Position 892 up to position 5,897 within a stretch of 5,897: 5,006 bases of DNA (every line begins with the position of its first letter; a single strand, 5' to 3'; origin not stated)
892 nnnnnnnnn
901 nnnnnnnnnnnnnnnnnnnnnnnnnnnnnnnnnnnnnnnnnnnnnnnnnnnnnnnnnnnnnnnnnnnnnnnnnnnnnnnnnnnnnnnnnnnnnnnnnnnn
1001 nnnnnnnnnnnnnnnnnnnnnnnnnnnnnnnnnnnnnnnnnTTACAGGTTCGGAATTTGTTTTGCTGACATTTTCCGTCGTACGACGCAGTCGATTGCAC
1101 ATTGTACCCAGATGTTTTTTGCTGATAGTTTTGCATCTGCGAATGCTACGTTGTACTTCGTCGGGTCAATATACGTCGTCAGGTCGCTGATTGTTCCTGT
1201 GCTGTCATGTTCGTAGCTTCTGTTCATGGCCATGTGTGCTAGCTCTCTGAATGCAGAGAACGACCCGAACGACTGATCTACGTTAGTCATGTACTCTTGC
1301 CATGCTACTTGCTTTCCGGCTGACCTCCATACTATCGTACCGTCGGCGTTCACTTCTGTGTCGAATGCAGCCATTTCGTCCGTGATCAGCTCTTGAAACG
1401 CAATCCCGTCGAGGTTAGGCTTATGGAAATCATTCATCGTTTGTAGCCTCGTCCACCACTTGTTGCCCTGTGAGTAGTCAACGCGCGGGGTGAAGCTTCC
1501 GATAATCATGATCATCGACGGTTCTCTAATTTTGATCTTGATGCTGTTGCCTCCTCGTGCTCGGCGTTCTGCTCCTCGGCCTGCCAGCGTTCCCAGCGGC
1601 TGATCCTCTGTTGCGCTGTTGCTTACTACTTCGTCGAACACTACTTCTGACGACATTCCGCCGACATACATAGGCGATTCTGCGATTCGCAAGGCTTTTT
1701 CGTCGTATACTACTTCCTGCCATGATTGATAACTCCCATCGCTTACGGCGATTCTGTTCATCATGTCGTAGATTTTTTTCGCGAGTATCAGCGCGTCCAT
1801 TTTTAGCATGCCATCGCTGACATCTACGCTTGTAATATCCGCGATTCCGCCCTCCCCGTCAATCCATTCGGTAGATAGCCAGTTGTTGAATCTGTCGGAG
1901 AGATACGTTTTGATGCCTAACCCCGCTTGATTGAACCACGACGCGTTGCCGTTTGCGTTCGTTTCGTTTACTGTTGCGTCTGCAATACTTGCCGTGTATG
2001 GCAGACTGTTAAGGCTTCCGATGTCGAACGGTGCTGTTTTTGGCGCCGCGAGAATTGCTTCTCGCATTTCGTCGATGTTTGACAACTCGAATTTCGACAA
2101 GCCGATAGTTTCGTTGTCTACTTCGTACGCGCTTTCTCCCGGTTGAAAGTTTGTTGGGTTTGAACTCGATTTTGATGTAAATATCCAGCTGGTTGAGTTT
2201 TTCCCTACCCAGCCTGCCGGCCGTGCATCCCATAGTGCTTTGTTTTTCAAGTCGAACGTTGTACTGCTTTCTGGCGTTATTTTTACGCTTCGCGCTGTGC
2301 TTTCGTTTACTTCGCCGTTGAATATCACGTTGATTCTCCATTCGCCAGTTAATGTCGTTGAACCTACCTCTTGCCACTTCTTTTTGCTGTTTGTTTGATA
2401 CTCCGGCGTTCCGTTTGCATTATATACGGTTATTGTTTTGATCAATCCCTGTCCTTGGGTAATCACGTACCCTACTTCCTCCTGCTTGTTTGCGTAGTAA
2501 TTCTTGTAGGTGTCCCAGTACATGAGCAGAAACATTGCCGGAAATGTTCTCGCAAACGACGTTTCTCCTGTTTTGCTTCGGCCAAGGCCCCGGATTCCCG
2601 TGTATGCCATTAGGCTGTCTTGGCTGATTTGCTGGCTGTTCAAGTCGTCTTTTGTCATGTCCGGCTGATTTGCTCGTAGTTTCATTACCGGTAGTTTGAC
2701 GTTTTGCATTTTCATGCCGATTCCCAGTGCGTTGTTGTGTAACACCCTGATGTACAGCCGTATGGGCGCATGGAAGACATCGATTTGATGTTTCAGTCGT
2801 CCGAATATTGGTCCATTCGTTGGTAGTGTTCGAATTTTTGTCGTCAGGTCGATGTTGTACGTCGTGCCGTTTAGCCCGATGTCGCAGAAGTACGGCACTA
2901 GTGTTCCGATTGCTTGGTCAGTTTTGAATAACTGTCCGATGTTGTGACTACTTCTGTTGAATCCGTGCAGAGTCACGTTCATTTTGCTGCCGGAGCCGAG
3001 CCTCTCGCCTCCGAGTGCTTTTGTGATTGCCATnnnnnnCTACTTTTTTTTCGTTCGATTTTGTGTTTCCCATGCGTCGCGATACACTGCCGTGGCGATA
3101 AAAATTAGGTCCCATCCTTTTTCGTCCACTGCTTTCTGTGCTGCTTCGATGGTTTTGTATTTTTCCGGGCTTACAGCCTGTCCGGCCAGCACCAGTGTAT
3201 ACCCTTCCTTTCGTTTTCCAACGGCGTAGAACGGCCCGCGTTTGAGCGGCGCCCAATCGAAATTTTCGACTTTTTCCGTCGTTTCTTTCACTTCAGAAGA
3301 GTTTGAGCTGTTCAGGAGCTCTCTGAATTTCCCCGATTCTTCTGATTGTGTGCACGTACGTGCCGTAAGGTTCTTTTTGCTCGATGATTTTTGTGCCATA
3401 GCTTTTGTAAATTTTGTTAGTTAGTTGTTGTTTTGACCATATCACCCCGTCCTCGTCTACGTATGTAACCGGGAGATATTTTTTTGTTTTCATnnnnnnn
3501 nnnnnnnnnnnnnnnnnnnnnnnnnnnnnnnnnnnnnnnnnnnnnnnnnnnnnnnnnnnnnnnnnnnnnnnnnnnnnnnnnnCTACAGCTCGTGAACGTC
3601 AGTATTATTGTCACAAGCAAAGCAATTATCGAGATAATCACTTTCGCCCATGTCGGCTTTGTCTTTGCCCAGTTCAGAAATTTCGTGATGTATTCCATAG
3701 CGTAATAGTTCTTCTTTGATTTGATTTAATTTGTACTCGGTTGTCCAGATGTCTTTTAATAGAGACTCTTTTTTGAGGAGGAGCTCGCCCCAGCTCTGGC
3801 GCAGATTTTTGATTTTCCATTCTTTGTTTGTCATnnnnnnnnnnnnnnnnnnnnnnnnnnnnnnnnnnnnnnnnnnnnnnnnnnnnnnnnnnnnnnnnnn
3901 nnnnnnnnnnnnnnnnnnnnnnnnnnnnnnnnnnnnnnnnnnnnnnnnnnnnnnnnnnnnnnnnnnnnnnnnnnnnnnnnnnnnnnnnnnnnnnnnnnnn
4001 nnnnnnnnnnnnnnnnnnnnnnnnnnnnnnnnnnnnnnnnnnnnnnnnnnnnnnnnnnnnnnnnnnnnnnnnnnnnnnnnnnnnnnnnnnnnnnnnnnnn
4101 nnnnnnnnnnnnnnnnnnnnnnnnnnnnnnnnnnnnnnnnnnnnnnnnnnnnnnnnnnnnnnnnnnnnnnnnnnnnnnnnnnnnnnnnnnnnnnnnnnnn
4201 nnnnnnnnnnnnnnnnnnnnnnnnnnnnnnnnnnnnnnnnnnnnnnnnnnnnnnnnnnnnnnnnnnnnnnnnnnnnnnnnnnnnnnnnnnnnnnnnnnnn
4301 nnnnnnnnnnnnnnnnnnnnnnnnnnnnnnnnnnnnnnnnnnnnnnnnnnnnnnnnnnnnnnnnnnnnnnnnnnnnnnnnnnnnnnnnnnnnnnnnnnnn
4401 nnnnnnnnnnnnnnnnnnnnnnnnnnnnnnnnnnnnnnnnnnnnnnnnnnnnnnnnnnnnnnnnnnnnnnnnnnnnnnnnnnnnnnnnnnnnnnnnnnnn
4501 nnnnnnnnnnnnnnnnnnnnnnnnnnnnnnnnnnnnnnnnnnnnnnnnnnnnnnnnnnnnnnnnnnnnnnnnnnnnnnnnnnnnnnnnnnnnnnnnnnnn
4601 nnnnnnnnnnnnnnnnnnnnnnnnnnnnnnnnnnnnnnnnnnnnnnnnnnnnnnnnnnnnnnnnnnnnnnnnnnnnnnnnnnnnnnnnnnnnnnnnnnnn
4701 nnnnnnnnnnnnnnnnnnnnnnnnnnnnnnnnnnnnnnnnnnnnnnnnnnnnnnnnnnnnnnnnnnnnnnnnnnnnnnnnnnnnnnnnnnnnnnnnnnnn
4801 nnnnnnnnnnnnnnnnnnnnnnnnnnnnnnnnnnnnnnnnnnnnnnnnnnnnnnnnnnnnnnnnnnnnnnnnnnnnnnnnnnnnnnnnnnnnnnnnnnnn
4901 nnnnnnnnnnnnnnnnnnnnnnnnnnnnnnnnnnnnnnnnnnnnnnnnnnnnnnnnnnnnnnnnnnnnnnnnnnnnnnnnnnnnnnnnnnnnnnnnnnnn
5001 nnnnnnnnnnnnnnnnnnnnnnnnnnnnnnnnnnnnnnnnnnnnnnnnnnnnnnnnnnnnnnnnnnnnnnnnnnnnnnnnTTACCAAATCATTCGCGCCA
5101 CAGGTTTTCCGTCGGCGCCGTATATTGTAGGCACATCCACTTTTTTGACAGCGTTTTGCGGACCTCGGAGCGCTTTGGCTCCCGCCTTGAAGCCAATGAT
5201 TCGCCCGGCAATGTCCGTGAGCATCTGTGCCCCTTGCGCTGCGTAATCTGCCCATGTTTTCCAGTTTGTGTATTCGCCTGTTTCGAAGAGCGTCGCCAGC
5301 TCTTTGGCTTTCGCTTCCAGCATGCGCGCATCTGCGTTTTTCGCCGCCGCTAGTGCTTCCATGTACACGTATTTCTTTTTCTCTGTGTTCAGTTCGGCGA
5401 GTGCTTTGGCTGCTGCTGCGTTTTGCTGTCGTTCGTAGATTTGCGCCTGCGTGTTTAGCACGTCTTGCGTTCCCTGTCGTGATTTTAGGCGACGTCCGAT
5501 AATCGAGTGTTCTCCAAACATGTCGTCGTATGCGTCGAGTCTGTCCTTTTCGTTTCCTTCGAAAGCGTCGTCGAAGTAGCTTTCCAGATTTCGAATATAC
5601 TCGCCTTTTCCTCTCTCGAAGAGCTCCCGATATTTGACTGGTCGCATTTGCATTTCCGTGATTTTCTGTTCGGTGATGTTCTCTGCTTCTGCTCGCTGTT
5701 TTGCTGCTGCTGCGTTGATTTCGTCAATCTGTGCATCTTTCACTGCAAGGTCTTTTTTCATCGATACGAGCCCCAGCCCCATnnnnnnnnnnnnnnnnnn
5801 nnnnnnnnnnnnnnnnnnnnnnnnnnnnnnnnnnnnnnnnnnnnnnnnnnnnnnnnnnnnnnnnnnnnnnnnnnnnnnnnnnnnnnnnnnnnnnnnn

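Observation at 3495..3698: Overprinted 67-aa single-TM protein is a candidate single-gene lysis protein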

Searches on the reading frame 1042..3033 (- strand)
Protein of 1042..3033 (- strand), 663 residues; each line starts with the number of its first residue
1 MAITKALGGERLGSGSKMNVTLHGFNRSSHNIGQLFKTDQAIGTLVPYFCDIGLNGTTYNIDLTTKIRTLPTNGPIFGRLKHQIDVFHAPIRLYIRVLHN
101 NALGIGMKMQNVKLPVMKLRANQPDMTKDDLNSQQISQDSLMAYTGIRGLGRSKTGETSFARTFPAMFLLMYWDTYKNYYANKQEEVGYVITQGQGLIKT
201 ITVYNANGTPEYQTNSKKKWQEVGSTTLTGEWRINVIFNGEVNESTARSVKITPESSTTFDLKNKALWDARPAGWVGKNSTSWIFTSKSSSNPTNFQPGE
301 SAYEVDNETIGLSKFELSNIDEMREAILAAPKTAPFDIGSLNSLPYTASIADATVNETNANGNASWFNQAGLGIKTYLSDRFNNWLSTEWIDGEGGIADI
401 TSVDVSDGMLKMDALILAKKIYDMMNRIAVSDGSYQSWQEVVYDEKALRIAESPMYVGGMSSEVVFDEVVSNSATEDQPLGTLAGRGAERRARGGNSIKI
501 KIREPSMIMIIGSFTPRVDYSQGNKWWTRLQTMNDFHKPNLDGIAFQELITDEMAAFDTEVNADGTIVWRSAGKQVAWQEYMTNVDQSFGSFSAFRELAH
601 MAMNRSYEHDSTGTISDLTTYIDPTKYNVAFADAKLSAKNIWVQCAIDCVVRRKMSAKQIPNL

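Call 5: search_protein_families(library=pfam, proteins=[window:1042-3033:-], max_evalue=0.1)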
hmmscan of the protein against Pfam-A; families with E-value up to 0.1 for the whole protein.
window:1042-3033:- (663 aa): 1 family
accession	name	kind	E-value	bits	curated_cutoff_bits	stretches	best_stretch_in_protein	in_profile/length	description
PF02305.22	Phage_F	-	2.5e-10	40.2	25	2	25-93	8-76/501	Capsid protein (F protein)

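Call 6: search_protein_families(library=phrogs, proteins=[window:1042-3033:-], max_evalue=0.1)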
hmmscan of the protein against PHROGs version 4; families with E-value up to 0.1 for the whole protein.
window:1042-3033:- (663 aa): 1 family
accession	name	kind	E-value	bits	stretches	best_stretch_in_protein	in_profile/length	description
phrog_514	-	head and packaging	1.6e-35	123.8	1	24-662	21-514/531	major head protein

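Call 28: find_related_loci(query=A3, collection=genome_contigs, flank=6000)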
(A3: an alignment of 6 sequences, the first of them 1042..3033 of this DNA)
Query A3 (663 aa) in genome_contigs; peptide patterns used: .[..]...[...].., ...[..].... (x = any residue, [..] = any of these).
44 stretches matched a pattern; 7 encode a relative of the query (tblastn E <= 1e-3); 7 distinct loci.
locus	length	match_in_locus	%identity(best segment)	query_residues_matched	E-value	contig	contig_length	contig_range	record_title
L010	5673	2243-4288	48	2-663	0e+0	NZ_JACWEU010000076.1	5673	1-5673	Acinetobacter lwoffii strain SU1904 scaffold_75, whole genome shotgun sequence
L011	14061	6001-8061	41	1-663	4e-148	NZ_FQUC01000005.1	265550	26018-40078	Dysgonomonas macrotermitis strain DSM 27370, whole genome shotgun sequence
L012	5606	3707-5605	40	7-646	4e-144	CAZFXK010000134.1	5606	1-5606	MAG TPA_asm: uncultured Bacteroides sp. isolate binchicken_co157_583 genome assembly, contig: NODE_35543_length_5606_cov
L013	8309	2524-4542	38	3-663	7e-139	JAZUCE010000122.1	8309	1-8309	MAG: Faecalimonas sp. isolate T1900045314_YK20190003.MAGScoT_cleanbin_000053 SGB_6275_k141_775634, whole genome shotgun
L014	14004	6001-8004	40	1-663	2e-138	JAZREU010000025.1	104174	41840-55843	MAG: Paludibacteraceae bacterium isolate T1900045498_YK20190192.MAGScoT_cleanbin_000020 SGB_7463_k141_3092566, whole gen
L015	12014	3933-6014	50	1-663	2e-109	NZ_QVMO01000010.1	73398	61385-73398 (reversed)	Dysgonomonas sp. 521 scaffold10_size73398, whole genome shotgun sequence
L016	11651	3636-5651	37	6-663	2e-124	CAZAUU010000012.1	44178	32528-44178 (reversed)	MAG TPA_asm: uncultured Phocaeicola sp. isolate SRP141132_co2_104 genome assembly, contig: NODE_341_length_44178_cov_30.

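Call 111: search_protein_families(library=pfam, proteins=[L012:2759-3112:+, L011:5588-6001:+, L015:3511-3933:+, L016:3289-3549:+, L011:5018-5275:+, L015:7408-7548:+, L012:3097-3240:+], max_evalue=0.01)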
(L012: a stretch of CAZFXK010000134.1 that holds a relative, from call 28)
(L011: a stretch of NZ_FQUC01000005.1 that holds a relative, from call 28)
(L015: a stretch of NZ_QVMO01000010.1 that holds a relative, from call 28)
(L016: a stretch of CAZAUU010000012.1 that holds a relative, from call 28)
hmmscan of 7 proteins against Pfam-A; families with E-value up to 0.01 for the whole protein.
L012:2759-3112:+ (118 aa): 1 family
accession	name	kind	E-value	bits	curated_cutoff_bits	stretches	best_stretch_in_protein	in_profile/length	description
PF08291.16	Peptidase_M15_3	-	1.4e-11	44.9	23.2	1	24-106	25-108/108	Peptidase M15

L011:5588-6001:+ (138 aa): 1 family
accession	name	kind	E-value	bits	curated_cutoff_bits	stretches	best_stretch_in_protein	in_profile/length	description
PF08291.16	Peptidase_M15_3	-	1.5e-17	64.1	23.2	1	6-119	2-108/108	Peptidase M15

L015:3511-3933:+ (141 aa): 1 family
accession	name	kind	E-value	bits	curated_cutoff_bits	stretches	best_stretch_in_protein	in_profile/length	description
PF01510.30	Amidase_2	-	1.6e-16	61.3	26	1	2-125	3-129/131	N-acetylmuramoyl-L-alanine amidase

L016:3289-3549:+ (87 aa): 0 families

L011:5018-5275:+ (86 aa): 1 family
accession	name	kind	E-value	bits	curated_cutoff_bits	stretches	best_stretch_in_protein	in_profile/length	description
PF10997.13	Amj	-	0.0036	17.1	27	1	20-57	69-105/253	Alternate to MurJ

L015:7408-7548:+ (47 aa): 0 families

L012:3097-3240:+ (48 aa): 0 families

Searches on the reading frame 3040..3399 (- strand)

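Call 5: search_protein_families(library=pfam, proteins=[window:3040-3399:-], max_evalue=0.1)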
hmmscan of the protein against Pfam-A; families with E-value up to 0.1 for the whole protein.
window:3040-3399:- (119 aa): 0 families

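Call 6: search_protein_families(library=phrogs, proteins=[window:3040-3399:-], max_evalue=0.1)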
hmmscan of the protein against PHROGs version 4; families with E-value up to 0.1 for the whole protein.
window:3040-3399:- (119 aa): 1 family
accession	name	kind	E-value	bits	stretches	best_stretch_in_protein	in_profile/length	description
phrog_16697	-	unknown function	0.089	13.9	0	54-89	59-94/127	-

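Call 105: search_protein_families(library=padloc, proteins=[window:3040-3399:-], max_evalue=0.1)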
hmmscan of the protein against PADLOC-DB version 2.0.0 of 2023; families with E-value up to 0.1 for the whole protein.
window:3040-3399:- (119 aa): 0 families

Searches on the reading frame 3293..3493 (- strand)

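Call 5: search_protein_families(library=pfam, proteins=[window:3293-3493:-], max_evalue=0.1)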
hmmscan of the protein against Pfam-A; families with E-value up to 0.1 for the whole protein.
window:3293-3493:- (66 aa): 0 families

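Call 6: search_protein_families(library=phrogs, proteins=[window:3293-3493:-], max_evalue=0.1)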
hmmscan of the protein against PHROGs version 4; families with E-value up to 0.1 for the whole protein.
window:3293-3493:- (66 aa): 2 families
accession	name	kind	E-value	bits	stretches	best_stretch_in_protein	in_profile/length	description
phrog_10965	-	unknown function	0.0016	19.7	1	7-54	20-67/94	-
phrog_12623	-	unknown function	0.085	13.8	0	12-37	40-65/75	-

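Call 105: search_protein_families(library=padloc, proteins=[window:3293-3493:-], max_evalue=0.1)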
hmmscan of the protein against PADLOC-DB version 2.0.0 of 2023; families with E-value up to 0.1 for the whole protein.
window:3293-3493:- (66 aa): 0 families

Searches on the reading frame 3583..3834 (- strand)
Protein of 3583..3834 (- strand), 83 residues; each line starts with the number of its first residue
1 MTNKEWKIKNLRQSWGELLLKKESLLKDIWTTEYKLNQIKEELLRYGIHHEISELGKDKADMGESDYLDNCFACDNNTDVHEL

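Call 105: search_protein_families(library=padloc, proteins=[window:3583-3834:-], max_evalue=0.1)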
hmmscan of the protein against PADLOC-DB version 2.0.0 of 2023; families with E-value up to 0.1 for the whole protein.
window:3583-3834:- (83 aa): 1 family
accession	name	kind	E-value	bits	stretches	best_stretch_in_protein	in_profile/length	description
PDLC02050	Cas8b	-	0.0066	13.9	1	6-78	133-196/496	-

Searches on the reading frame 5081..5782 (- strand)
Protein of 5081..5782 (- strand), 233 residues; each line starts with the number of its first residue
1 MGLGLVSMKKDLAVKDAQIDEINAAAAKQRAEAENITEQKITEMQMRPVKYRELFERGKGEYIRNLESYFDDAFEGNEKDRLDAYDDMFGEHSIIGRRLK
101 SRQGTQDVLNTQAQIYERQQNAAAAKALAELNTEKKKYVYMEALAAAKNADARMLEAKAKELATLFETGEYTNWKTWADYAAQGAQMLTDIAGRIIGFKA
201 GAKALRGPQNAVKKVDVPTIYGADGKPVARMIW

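Call 5: search_protein_families(library=pfam, proteins=[window:5081-5782:-], max_evalue=0.1)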
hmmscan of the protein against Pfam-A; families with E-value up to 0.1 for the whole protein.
window:5081-5782:- (233 aa): 2 families
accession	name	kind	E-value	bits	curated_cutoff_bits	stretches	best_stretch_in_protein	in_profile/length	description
PF14881.12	Tubulin_3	-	0.028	14.5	30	1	69-148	82-158/180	Tubulin domain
PF16118.10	DUF4834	-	0.07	14.5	27.8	0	23-63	53-93/99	Domain of unknown function (DUF4834)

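Call 6: search_protein_families(library=phrogs, proteins=[window:5081-5782:-], max_evalue=0.1)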
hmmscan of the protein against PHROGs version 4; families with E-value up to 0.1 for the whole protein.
window:5081-5782:- (233 aa): 0 families
